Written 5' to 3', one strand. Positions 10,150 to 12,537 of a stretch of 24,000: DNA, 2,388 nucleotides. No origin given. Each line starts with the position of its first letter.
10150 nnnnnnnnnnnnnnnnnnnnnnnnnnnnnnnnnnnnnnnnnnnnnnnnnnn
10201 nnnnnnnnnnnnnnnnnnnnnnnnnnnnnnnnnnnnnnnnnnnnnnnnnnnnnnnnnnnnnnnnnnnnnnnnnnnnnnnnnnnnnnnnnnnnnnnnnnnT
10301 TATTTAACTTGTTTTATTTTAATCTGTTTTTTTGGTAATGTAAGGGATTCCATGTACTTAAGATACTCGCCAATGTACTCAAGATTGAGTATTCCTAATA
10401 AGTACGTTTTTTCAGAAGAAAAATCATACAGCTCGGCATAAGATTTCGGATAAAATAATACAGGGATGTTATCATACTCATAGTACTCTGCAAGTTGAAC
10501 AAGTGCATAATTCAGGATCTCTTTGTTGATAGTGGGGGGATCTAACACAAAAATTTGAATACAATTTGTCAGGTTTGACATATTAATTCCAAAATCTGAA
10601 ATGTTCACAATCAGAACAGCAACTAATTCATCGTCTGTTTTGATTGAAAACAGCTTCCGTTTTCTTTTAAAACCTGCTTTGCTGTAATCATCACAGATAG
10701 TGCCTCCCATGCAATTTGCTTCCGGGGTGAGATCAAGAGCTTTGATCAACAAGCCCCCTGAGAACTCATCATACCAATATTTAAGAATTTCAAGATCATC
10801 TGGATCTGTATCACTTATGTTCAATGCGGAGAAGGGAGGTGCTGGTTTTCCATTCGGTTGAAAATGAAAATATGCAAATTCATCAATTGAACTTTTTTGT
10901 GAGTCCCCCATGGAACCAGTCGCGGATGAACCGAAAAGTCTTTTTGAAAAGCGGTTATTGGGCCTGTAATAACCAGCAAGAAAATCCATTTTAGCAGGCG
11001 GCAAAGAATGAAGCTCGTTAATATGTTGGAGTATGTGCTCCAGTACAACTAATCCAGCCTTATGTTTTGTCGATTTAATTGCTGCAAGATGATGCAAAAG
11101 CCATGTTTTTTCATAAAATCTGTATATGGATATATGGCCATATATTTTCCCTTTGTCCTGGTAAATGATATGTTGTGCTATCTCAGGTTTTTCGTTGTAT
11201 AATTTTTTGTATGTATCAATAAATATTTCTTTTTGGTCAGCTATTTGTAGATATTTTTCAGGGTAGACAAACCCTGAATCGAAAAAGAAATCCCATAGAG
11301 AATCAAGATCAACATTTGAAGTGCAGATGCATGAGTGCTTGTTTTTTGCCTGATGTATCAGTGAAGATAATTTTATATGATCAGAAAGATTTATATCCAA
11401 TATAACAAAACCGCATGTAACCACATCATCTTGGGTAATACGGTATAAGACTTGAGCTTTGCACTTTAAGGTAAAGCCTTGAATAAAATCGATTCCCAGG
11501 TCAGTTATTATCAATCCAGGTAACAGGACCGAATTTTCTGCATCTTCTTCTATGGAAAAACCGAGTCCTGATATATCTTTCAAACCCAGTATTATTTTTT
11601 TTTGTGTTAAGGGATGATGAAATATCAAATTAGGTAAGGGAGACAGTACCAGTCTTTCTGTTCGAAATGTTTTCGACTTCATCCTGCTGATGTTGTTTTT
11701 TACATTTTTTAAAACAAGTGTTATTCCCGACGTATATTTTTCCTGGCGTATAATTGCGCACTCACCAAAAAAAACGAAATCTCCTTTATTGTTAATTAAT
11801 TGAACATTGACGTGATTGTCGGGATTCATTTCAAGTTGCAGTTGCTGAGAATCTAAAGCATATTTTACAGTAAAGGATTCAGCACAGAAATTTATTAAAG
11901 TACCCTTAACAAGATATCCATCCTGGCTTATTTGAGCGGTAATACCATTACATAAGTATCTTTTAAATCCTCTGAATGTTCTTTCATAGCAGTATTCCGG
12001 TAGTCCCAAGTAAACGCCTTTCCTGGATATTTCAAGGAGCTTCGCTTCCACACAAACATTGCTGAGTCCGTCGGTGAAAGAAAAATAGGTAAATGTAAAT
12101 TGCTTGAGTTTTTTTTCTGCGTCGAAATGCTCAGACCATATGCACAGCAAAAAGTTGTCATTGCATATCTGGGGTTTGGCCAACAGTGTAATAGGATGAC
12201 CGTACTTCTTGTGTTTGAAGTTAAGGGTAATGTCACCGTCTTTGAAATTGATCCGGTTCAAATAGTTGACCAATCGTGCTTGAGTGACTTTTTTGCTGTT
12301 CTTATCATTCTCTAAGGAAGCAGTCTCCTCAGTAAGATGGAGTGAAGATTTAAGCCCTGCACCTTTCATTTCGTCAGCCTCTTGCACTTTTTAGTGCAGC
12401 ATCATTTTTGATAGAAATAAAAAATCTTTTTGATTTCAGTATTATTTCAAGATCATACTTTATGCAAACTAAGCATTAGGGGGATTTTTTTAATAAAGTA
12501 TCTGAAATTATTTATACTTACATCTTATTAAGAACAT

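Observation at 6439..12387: Tightly packed three-gene module: tandem PilZ-like protein -> V4R-like/GAF hybrid histidine kinase -> FadL/TodX porin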

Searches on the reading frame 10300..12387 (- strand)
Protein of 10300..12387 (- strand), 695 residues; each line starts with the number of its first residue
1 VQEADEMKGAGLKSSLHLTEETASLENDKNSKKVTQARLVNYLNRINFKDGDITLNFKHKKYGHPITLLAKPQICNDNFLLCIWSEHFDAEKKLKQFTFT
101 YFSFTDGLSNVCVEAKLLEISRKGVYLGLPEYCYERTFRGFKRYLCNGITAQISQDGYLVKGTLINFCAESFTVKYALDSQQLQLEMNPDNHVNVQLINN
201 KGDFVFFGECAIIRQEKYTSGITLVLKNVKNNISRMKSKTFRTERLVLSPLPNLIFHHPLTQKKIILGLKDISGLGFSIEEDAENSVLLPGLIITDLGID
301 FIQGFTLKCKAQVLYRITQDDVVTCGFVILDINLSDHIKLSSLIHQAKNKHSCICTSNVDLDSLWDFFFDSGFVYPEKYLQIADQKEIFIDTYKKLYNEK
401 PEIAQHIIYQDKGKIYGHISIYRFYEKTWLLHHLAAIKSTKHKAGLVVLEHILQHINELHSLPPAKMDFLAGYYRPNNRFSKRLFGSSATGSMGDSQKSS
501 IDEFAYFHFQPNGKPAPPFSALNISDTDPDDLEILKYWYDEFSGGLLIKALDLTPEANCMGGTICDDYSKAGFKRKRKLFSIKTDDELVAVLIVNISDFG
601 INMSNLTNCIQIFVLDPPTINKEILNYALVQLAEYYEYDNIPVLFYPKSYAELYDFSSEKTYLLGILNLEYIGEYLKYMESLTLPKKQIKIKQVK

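Call 5: search_protein_families(library=pfam, proteins=[window:10300-12387:-], max_evalue=0.1)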
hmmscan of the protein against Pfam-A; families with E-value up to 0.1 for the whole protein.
window:10300-12387:- (695 aa): 0 families

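Call 7: search_protein_families(library=ncbifam, proteins=[window:10300-12387:-], max_evalue=1)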
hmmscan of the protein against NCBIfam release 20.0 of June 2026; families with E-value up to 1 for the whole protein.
window:10300-12387:- (695 aa): 1 family
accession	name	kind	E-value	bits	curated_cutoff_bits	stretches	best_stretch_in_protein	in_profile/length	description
TIGR03877.1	thermo_KaiC_1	hypoth_equivalog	0.055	12.9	307.25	0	383-416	126-159/238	KaiC domain-containing protein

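Call 8: search_protein_families(library=pfam, proteins=[window:10303-12387:-], max_evalue=10)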
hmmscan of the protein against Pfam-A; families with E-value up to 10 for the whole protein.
window:10303-12387:- (695 aa): 1 family
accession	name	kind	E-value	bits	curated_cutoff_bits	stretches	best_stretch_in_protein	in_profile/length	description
PF07238.19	PilZ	-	0.19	12.5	22.5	1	269-344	27-100/102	PilZ domain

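Call 9: find_homologous_proteins(query=window:10303-12387:-)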
Query window:10303-12387:- (695 aa): 115 proteins with E <= 0.001 among 8000 candidates.
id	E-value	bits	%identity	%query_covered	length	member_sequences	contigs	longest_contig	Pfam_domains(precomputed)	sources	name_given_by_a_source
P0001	0.0e+0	1582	100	99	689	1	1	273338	-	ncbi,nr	ncbi:MAG: hypothetical protein SCH71_02450 [Desulfobulbaceae bacterium]|nr:hypothetical protein [Des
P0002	0.0e+0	1024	67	99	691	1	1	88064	-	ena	-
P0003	7.7e-293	991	64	100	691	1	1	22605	-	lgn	-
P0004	1.2e-284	964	64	96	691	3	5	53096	-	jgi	-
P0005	3.6e-282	956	62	99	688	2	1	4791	-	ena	-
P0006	1.3e-281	954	63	98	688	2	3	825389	-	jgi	jgi:hypothetical protein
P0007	1.6e-278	944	60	99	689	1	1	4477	-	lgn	-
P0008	6.3e-271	919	63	95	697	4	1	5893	-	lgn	-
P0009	8.0e-271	918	59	99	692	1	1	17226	-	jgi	jgi:hypothetical protein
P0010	3.7e-267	906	58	97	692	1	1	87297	-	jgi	jgi:hypothetical protein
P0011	4.7e-261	886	58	96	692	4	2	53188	-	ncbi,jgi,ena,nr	ncbi:MAG: hypothetical protein PHX57_05610 [Desulfobulbaceae bacterium]|nr:hypothetical protein [Las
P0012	7.2e-260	882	58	96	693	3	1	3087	-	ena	-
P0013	1.7e-255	868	55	99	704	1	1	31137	-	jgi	-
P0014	8.7e-253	859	55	99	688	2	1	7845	-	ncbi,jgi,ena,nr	ncbi:MAG: hypothetical protein OEM01_09195 [Desulfobulbaceae bacterium]|nr:hypothetical protein [Des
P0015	5.2e-252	856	55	98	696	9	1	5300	-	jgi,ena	-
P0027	1.7e-243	828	53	98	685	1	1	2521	PF07238.20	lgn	-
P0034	5.8e-241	820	53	98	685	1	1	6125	PF07238.20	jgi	jgi:hypothetical protein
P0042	6.6e-235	800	52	98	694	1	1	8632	PF07238.20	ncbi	-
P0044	5.0e-233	793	52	97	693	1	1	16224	PF07238.20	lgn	-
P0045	1.1e-232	792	51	99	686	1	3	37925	PF07238.20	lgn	-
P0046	2.1e-232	791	52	98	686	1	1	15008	PF07238.20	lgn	-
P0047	6.6e-232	790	51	97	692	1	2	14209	PF07238.20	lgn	-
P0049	1.4e-230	785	51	98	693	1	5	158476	PF07238.20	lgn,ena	-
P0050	4.1e-230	784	50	97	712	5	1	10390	PF07238.20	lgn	-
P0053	9.3e-224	763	50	98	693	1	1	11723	PF07238.20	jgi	jgi:hypothetical protein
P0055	3.1e-222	758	50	98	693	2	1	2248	PF07238.20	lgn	-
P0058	8.5e-217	740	50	97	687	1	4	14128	PF07238.20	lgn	-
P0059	2.6e-216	738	49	99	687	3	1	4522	PF07238.20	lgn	-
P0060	3.6e-215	734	48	99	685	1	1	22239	PF07238.20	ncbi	-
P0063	3.7e-178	612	44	97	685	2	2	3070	PF07238.20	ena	-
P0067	8.2e-168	578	41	97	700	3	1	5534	PF07238.20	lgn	-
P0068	8.9e-167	575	41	98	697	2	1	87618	PF07238.20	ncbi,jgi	jgi:hypothetical protein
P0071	6.7e-165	568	42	96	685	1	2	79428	PF07238.20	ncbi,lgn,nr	ncbi:MAG: hypothetical protein KKG47_16490 [Proteobacteria bacterium]|nr:hypothetical protein [Pseud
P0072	1.8e-163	564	41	97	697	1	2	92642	PF07238.20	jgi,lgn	jgi:c-di-GMP-binding flagellar brake protein YcgR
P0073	1.2e-162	561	41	97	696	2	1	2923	PF07238.20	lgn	-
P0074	5.1e-162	559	41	97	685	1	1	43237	PF07238.20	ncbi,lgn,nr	ncbi:MAG: hypothetical protein HGA96_13770 [Desulfobulbaceae bacterium]|nr:hypothetical protein [Des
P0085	2.2e-147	510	40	93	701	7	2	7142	PF07238.20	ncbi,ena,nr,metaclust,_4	ncbi:MAG: hypothetical protein BA871_16805 [Desulfuromonadales bacterium C00003096]|nr:MAG: hypothet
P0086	1.4e-145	504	39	96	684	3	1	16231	PF07238.20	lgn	-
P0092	4.7e-139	483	38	93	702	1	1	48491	PF07238.20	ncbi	-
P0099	3.1e-132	460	36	94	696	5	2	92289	PF07238.20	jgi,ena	jgi:hypothetical protein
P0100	1.3e-131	458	37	94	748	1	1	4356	PF07238.20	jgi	-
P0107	3.0e-115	404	35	94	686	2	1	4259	PF07238.20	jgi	jgi:hypothetical protein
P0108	4.5e-115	404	35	94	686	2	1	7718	PF07238.20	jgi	jgi:hypothetical protein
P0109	3.4e-113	397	35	94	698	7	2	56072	PF07238.20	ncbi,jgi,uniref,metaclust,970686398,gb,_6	ncbi:hypothetical protein ASZ90_008766 [hydrocarbon metagenome]|uniref:PilZ domain-containing protei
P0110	1.2e-112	396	34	94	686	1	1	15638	PF07238.20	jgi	jgi:hypothetical protein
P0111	6.2e-108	380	33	94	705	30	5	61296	PF07238.20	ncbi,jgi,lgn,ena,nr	ncbi:MAG: hypothetical protein BWX99_01493 [Deltaproteobacteria bacterium ADurb.Bin151]|nr:PilZ doma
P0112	1.0e-103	366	36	82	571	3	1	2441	PF07238.20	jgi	jgi:hypothetical protein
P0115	3.3e-4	37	23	25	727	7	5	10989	PF07238.20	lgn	-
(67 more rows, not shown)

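Call 13: find_related_loci(query=A1, collection=genome_contigs, flank=10000)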
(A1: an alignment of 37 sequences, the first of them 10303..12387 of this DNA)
Query A1 (695 aa) in genome_contigs; peptide patterns used: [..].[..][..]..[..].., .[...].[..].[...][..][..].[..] (x = any residue, [..] = any of these).
600 stretches matched a pattern (row limit reached: there are more); 577 encode a relative of the query (tblastn E <= 1e-3); the best 80 are kept; 80 distinct loci.
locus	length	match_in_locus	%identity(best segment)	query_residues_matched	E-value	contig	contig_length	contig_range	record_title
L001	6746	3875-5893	64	18-691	0e+0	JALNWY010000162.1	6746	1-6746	MAG: Deltaproteobacteria bacterium isolate SO_2016_LW2 bin 6 scaffold25732_LW138R_2016, whole genome shotgun sequence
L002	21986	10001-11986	65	26-688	0e+0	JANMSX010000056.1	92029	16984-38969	MAG: Desulfobulbaceae bacterium isolate SOY_29_metabat_314 SOY_29_k141_6007352, whole genome shotgun sequence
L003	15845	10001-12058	52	4-690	0e+0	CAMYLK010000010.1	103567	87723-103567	MAG: uncultured Desulfobulbaceae bacterium isolate FCS_M_Desulfobacterota_12 genome assembly, contig: NODE_30_length_103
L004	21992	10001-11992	51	28-694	0e+0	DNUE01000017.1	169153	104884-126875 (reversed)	MAG TPA_asm: Desulfobulbaceae bacterium isolate UBA10518 contig_852, whole genome shotgun sequence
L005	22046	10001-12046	47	7-694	0e+0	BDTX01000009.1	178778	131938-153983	Bacterium BMS3Bbin14 DNA, contig: NODE_5, whole genome shotgun sequence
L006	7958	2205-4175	41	32-690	1e-179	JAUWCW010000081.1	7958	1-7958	MAG: Candidatus Rokuibacteriota bacterium isolate CSMAG_2148 CSMAG_2148_k141_1938329_length_7958_cov_7.0000, whole genom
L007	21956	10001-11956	44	32-682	2e-176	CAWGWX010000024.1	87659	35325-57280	MAG: Nitrospirota bacterium isolate MFD04408.bin.2.83 genome assembly, contig: contig_27806, whole genome shotgun sequen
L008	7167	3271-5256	45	23-682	7e-176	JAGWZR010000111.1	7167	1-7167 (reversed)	MAG: Planctomycetota bacterium isolate REEB58 contig-150_13832, whole genome shotgun sequence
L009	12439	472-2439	45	29-682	7e-175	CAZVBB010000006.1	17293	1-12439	MAG TPA_asm: uncultured bacterium isolate binchicken_co247_8 genome assembly, contig: NODE_193_length_17293_cov_54.00208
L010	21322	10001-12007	41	18-682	4e-173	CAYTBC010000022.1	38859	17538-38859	MAG TPA_asm: uncultured Desulfosarcina sp. isolate SRP214966_co3_311 genome assembly, contig: NODE_962_length_38859_cov_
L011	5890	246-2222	43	28-688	5e-175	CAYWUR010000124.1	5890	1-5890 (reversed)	MAG TPA_asm: uncultured Desulfobulbia bacterium isolate binchicken_co172_142 genome assembly, contig: NODE_13312_length_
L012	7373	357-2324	43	29-682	5e-173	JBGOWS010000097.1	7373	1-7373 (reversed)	MAG: Thermodesulfovibrionia bacterium isolate OBJ_0618_130150_87 k141_6335469_length_7373_cov_16.0151, whole genome shot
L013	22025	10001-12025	43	18-688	2e-171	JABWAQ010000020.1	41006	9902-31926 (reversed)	MAG: Candidatus Brocadia sp. isolate MAG_8 scaffold_773, whole genome shotgun sequence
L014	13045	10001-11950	43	32-682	5e-171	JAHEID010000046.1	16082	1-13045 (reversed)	MAG: Deltaproteobacteria bacterium isolate Ww487 NODE_6719_length_16082_cov_5.379488, whole genome shotgun sequence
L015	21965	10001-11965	44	29-682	4e-170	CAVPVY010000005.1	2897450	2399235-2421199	MAG: uncultured Planctomycetota bacterium isolate MFD09964.bin.1.59 genome assembly, contig: contig_4244, whole genome s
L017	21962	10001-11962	41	31-682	3e-169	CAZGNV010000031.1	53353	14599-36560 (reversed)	MAG TPA_asm: uncultured Desulfosarcinaceae bacterium isolate SRP338002_co1_139 genome assembly, contig: NODE_561_length_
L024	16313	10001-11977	42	26-682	2e-166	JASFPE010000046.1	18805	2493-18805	MAG: Desulfobacterales bacterium isolate D0819M20remetaG_Bin_304 D0819M20remetaG_FD_scaffold_125_c1, whole genome shotgu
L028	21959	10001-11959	41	30-682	1e-164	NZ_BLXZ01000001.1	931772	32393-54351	Geomonas limicola strain Red745 sequence01, whole genome shotgun sequence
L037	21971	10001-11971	40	28-682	9e-168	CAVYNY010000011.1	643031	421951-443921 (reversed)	MAG: uncultured delta proteobacterium isolate MFD05684.bin.2.75 genome assembly, contig: contig_30838, whole genome shot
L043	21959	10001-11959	40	33-682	2e-161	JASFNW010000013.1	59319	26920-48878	MAG: Desulfobacterales bacterium isolate D0819M02metaG_Bin_17 D0819M02metaG_FD_scaffold_26_c1, whole genome shotgun sequ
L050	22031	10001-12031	42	5-680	2e-160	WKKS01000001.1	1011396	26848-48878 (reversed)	MAG: Geobacter sp. isolate H7geo H7geo_contig_1, whole genome shotgun sequence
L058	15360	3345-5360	39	16-682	2e-157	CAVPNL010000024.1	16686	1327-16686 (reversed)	MAG: uncultured delta proteobacterium isolate MFD09779.bin.2.131 genome assembly, contig: contig_93786, whole genome sho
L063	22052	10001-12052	40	9-682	9e-157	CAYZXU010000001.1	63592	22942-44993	MAG TPA_asm: uncultured Desulfobacteraceae bacterium isolate SRP141559_co1_202 genome assembly, contig: NODE_99_length_6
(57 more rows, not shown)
